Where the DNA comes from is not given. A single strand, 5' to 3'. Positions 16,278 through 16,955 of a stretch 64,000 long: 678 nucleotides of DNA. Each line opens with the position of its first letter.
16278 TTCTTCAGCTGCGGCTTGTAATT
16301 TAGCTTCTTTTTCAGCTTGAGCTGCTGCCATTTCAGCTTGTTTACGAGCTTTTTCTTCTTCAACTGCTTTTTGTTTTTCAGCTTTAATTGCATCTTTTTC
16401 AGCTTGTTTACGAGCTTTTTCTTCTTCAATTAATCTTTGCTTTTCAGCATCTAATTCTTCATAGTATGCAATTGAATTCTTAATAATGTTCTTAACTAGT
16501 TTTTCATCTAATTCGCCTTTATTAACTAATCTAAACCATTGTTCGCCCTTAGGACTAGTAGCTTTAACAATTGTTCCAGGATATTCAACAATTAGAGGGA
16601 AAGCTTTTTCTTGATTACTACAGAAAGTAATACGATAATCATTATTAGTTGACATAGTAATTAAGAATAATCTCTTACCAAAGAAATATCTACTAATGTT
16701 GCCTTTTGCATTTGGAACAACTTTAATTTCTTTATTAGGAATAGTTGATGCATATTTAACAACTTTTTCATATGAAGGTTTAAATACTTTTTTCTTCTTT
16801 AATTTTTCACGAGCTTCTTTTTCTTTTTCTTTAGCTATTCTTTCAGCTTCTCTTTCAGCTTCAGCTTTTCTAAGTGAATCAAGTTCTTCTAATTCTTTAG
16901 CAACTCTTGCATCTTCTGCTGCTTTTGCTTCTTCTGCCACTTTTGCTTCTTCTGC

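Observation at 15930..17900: Near-perfect long tandem DNA repeats inside a coding gene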

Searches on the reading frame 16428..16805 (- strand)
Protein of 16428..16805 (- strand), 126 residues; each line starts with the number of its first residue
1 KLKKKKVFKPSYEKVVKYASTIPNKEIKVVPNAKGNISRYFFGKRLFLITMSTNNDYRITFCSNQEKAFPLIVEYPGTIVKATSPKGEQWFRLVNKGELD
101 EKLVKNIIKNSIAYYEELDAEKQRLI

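Call 12: search_protein_families(library=pfam, proteins=[window:16428-16799:-], max_evalue=10)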
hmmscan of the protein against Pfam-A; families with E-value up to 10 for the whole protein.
seq(124 aa): 1 family
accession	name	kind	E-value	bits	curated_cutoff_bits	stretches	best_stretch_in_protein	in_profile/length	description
PF06711.16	DUF1198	-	0.034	14.6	25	1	64-122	70-128/143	Protein of unknown function (DUF1198)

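Call 13: search_protein_families(library=ncbifam, proteins=[window:16428-16799:-], max_evalue=10)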
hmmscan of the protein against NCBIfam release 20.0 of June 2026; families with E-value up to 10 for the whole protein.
seq(124 aa): 0 families

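Call 14: find_homologous_proteins(query=window:16428-16805:-, max_evalue=0.1)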
Query seq(126 aa) (126 aa): 3 proteins with E <= 0.1 among 11 candidates.
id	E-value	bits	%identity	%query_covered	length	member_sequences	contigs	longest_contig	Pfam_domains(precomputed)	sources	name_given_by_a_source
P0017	1.4e-59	217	92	83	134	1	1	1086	-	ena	-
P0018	1.1e-29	120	50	90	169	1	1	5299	-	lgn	-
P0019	3.0e-9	55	68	33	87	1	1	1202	-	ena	-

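Call 17: find_encoding_contigs(protein=P0018, flank=10000)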
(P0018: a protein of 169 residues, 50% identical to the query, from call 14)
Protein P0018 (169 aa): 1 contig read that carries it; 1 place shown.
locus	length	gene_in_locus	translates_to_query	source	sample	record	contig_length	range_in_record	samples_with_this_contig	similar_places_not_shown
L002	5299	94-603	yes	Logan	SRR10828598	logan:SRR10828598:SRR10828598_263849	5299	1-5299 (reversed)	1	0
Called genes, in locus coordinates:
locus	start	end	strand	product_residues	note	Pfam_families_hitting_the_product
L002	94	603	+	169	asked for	-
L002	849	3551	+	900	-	PF01411:tRNA-synt_2c, PF07973:tRNA_SAD, PF02272:DHHA1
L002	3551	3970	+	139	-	PF03652:RuvX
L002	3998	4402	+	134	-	PF06949:DUF1292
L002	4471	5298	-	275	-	?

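Call 24: find_related_loci(query=A2, collection=genome_contigs, flank=8000)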
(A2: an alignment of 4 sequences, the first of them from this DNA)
Query A2 (126 aa) in genome_contigs; peptide patterns used: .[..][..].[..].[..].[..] (x = any residue, [..] = any of these).
46 stretches matched a pattern; 4 encode a relative of the query (tblastn E <= 1e-3); 4 distinct loci.
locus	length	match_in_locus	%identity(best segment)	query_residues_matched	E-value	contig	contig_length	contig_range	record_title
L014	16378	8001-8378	98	1-126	3e-90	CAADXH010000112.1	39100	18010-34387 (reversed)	MAG TPA_asm: Bacilli bacterium, isolate HGM10607, WGS project CAADXH010000000 data, contig: ERS396321_61_k85_196123, who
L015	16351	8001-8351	95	10-126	6e-82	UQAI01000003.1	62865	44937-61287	uncultured Mollicutes bacterium isolate UMGS75 genome assembly, contig: NODE_97_length_62865_cov_9.608645, whole genome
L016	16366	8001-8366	64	4-125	2e-55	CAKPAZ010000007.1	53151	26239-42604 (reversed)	MAG: uncultured Bacilli bacterium isolate REFINED_METABAT215_TOP10_CONTIGS_1500_ASSEMBLY_K77_MERGED__Hadza_MoBio_hadza-I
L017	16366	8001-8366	64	4-125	1e-55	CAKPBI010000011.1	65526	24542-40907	MAG: uncultured Bacilli bacterium isolate REFINED_METABAT215_TOP10_CONTIGS_1500_ASSEMBLY_K77_MERGED__Hadza_MoBio_hadza-I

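Call 42: predict_structure(alignment_id=A4)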
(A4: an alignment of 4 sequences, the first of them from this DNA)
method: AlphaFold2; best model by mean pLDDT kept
length: 124 residues; sequences in the alignment: 4
mean_pLDDT: 78.1   pTM: 0.72
mean pLDDT of the five models: 78.1, 70.8, 56.3, 46.0, 41.1
residues with pLDDT >= 90: 5; 70-90: 90; 50-70: 23; < 50: 6
segments of 3 or more residues with pLDDT < 50: 1-6
pLDDT, mean of each block of 10 residues (from residue 1): 48 77 81 87 88 81 76 69 83 74 87 87 78
secondary structure, 60 per line:
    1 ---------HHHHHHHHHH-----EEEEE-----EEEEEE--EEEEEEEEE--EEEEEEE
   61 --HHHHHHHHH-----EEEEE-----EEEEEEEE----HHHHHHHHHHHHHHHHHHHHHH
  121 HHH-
elements in order: H10-19 E25-29 E35-40 E43-51 E54-60 H63-71 E77-81 E87-94 H99-123
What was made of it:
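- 16449..16799 (-): Globular domain, aa 806-922, with a YjbR/'double-wing' (CyaY-like) fold. AlphaFold2 pLDDT 78, pTM 0.72 (call 42).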

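Call 48: search_protein_representatives(alignment_id=A4)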
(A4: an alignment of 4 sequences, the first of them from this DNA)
Query: 4 sequences, 125 profile positions. Proteins with E-value up to 0.001 (for the whole library): 85; up to 1e-10: 66; up to 1e-30: 10. The best 85 are listed.
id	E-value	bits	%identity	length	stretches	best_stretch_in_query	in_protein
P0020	3.8e-82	288.5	-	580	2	2-123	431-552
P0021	4.9e-74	262.3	-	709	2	5-117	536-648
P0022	2.6e-49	182.4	-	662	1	2-124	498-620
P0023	1.2e-46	173.8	-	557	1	2-124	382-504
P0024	3.0e-41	156.4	-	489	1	2-120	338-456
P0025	6.4e-40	152.1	-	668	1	2-115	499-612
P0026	2.1e-37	144.0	-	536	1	1-117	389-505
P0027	3.2e-37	143.4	-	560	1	1-119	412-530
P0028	1.1e-32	128.8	-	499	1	3-120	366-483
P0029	2.2e-32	127.8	-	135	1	14-122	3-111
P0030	1.5e-30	121.8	-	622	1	4-113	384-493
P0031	2.3e-30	121.2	-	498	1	2-123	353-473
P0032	1.1e-29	119.1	-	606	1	2-123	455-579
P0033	4.0e-27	110.8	-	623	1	2-114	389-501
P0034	5.7e-25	103.8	-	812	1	2-120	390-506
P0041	1.8e-22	95.7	-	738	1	3-123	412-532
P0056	9.8e-18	80.5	-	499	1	2-119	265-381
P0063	1.5e-16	76.6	-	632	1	2-119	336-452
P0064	1.6e-16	76.5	-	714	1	5-118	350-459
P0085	9.6e-11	57.9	-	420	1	5-111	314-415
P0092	2.0e-09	53.6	-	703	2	29-114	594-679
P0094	2.4e-09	53.4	-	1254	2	29-122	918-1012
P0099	2.0e-08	50.4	-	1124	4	46-123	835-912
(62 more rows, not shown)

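Call 53: list_cluster_members(proteins=[P0025, P0030, P0034, P0041, P0056, P0063, P0064, P0085, P0092, P0094])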
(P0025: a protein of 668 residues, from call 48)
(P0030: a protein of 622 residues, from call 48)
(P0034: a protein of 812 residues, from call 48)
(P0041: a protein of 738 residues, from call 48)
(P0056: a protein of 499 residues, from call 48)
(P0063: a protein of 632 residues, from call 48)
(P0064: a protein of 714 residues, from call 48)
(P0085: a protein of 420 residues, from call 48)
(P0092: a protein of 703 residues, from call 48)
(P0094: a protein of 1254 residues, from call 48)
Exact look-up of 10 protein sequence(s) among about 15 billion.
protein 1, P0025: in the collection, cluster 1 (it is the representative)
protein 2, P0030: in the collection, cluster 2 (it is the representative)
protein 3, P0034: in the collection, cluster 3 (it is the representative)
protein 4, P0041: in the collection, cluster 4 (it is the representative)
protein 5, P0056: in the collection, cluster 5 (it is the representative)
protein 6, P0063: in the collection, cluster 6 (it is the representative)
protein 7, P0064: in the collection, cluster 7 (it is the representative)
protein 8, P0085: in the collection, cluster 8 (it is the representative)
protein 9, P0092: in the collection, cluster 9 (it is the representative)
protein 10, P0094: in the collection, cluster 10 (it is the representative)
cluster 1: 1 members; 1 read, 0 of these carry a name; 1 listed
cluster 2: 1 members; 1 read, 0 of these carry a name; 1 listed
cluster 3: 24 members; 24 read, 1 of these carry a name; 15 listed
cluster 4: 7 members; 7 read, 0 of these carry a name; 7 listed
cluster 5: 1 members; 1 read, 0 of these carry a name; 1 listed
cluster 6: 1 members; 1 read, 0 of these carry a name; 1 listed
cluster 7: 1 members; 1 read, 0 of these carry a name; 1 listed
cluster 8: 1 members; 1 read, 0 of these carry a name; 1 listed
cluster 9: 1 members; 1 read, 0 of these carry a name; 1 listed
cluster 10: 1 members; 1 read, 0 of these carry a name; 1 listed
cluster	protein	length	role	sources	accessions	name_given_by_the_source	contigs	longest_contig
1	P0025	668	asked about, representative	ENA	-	-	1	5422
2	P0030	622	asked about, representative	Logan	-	-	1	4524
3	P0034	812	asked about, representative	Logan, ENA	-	-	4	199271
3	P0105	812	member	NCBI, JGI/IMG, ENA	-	plectin, putative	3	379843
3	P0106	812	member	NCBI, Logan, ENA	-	-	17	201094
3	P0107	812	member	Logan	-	-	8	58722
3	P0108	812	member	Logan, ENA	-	-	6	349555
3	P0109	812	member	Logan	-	-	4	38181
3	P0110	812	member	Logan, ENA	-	-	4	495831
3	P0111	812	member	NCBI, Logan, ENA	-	-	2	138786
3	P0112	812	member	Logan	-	-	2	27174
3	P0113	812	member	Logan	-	-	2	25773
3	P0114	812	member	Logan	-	-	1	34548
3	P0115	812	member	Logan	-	-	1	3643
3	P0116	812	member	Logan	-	-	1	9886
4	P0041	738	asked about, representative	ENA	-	-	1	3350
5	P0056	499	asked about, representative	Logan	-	-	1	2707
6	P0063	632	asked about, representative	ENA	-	-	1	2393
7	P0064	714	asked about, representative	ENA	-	-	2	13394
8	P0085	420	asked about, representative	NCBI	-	-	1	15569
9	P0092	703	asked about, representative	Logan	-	-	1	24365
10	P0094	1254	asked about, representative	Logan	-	-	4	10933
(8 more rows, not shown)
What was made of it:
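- In another family cluster with perfect repeats (P0041), members are 694-764 aa. A cluster with degenerate repeats (P0034) has all 15 listed members at 812 aa (call 53).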

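Call 56: search_solved_structures(query=A6, max_evalue=10, show_alignments=2)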
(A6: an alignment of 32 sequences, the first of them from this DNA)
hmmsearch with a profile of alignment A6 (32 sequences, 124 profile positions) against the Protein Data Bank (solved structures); distinct sequences matched with E-value up to 10: 4.
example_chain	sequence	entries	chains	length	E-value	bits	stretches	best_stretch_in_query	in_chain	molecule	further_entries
2a1v_A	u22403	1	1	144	0.031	17.1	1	15-123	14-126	conserved hypothetical protein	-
4yy2_A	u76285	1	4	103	0.11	15.4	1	84-120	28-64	dTor_3x33L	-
4yy5_A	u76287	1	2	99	0.12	15.2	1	84-120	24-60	dTor_3x33L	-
2fki_A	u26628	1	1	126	0.13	15.1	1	10-120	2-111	Protein yjbR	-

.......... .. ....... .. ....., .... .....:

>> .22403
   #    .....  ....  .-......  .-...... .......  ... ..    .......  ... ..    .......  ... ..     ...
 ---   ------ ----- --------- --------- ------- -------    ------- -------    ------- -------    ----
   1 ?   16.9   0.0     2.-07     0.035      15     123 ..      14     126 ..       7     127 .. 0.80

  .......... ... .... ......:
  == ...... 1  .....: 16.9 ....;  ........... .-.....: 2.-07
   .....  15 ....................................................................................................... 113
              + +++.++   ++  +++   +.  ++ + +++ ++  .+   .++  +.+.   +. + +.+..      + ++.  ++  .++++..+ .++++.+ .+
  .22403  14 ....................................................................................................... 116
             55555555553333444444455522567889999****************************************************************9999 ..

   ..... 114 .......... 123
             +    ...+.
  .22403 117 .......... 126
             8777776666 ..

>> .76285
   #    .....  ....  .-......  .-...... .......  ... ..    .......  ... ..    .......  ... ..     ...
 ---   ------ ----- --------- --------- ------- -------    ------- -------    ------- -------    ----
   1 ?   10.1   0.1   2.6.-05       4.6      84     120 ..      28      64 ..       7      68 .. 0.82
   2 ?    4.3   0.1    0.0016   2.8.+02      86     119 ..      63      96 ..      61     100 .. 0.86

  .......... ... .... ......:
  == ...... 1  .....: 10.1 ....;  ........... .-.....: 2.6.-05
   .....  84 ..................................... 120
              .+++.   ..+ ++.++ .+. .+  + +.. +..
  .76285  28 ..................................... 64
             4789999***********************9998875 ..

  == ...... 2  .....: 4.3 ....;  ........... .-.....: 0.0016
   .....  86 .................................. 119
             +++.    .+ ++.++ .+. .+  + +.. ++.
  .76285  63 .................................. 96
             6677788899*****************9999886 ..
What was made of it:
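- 16449..16799 (-): Family profile against PDB: 2a1v E 0.031, 2fki E 0.13 (call 56).
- Closest known: MmcQ/YjbR family. Same: Weak full-length profile matches exist (call 56).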

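Call 57: search_protein_families(library=pfam, alignment_id=A6, max_evalue=1)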
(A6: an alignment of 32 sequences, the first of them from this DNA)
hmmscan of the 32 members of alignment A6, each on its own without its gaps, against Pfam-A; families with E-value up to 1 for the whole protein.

A. member 1, seq(125 aa): 1 family
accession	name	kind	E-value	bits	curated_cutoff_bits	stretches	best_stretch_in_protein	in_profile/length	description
PF06711.16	DUF1198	-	0.034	14.6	25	1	65-123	70-128/143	Protein of unknown function (DUF1198)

B. families by the number of members that match (of 32 scanned): 23 families
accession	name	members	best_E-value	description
PF04237.18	YjbR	14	0.00012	YjbR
PF18830.6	LPD16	3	0.0021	Large polyvalent protein-associated domain 16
PF20753.2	DUF6558_C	1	0.0014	Phage tail C-terminal domain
PF18899.5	DUF5655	1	0.013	Domain of unknown function (DUF5655)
PF17022.10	PTP2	1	0.013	Polar tube protein 2 from Microsporidia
PF17952.6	Cas6_N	1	0.014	Cas6 N-terminal domain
PF25265.1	USP32_N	1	0.018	USP32 N-terminal domain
PF06703.16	SPC25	1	0.026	Microsomal signal peptidase 25 kDa subunit (SPC25)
PF06711.16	DUF1198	1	0.034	Protein of unknown function (DUF1198)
PF21538.2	Med15_M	1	0.053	ARC105/Med15 mediator subunit central domain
PF02536.19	mTERF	1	0.054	mTERF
PF08818.16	DUF1801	1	0.067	Domain of unknown function (DU1801)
PF09116.15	gp45-slide_C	1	0.068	gp45 sliding clamp, C terminal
PF14799.11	FAM195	1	0.069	FAM195 family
PF23594.1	RPN11_C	1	0.086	26S proteasome regulatory subunit RPN11 C-terminal domain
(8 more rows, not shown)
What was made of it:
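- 16449..16799 (-): Fourteen of 32 relatives hit Pfam YjbR below threshold (call 57).
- On MmcQ/YjbR (PF04237): Fourteen of 32 relatives hit below threshold, best E 1.2e-4 (call 57).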

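Call 58: find_homologous_proteins(query=A6, max_evalue=0.00001)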
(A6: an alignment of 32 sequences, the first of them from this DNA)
Query A6 (32 sequences) (125 aa, profile of the alignment): 4 proteins with E <= 0.00001 among 922 candidates.
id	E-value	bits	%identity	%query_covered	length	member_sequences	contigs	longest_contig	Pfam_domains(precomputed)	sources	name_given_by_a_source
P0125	2.0e-36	142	46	90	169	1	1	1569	-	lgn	-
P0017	7.2e-33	131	92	83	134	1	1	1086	-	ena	-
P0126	4.2e-13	67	50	35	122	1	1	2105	-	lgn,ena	-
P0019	3.8e-10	57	68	33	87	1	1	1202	-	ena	-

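Call 68: find_related_loci(query=window:16428-16799:-, collection=metagenome_contigs, flank=5000)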
Query seq(124 aa) (124 aa) in metagenome_contigs; peptide patterns used: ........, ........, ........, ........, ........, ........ (x = any residue, [..] = any of these).
249 stretches matched a pattern; 5 encode a relative of the query (tblastn E <= 1e-3); 5 distinct loci.
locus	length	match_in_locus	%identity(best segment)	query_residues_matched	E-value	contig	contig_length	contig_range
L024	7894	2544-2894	95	8-124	2e-82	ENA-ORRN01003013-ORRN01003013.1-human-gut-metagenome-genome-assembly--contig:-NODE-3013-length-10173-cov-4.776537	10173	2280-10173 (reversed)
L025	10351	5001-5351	95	8-124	4e-82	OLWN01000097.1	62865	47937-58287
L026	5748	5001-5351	95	8-124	7e-82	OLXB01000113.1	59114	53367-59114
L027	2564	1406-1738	39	1-112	8e-21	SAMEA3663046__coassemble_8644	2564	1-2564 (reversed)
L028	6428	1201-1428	45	37-112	4e-17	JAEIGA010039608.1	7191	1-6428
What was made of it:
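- Tried and rejected: Metagenome scan for the globular domain found no contig of the window's own species (call 68).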

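Call 87: search_protein_families(library=padloc, proteins=[P0092], max_evalue=0.01)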
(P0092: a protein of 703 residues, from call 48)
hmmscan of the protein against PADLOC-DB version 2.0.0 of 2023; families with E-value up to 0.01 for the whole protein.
P0092 (703 aa): 0 families

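Call 88: search_protein_families(library=pfam, proteins=[P0092, P0094, P0099, P0034, P0028], max_evalue=0.001)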
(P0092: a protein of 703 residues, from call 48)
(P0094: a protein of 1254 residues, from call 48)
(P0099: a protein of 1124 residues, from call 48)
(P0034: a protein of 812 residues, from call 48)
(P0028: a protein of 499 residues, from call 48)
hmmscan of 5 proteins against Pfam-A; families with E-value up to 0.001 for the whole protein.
P0092 (703 aa): 1 family
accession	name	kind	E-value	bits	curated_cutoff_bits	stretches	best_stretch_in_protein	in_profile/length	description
PF09823.15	DUF2357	-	5.7e-12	45.8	23.3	1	67-175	96-207/251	Domain of unknown function (DUF2357)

P0094 (1254 aa): 1 family
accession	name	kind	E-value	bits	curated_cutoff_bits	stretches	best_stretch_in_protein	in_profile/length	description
PF21724.2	DUF6861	-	5.1e-05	23.3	28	1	149-245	44-131/194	Family of unknown function (DUF6861)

P0099 (1124 aa): 2 families
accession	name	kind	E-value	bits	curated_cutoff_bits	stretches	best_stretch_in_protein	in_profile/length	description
PF09823.15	DUF2357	-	2.6e-09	37.1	23.3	1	66-171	96-204/251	Domain of unknown function (DUF2357)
PF04237.18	YjbR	-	6.3e-07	30.4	30.1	0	633-701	23-87/88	YjbR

P0034 (812 aa): 0 families

P0028 (499 aa): 2 families
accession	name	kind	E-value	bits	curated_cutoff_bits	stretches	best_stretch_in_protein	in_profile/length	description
PF13240.11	Zn_Ribbon_1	-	2.1e-05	24.6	25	1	283-303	3-23/23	zinc-ribbon domain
PF13248.11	Zn_ribbon_3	-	0.00088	19.1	27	0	283-303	6-26/26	zinc-ribbon domain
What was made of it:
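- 16449..16799 (-): Relative P0099 passes the Pfam YjbR cut-off (call 88).
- On MmcQ/YjbR (PF04237): Only the distant relative P0099 passes (30.4 bits against 30.1; call 88).
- Closest known: MmcQ/YjbR family. Same: Relative P0099 passes the Pfam cut-off (call 88).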
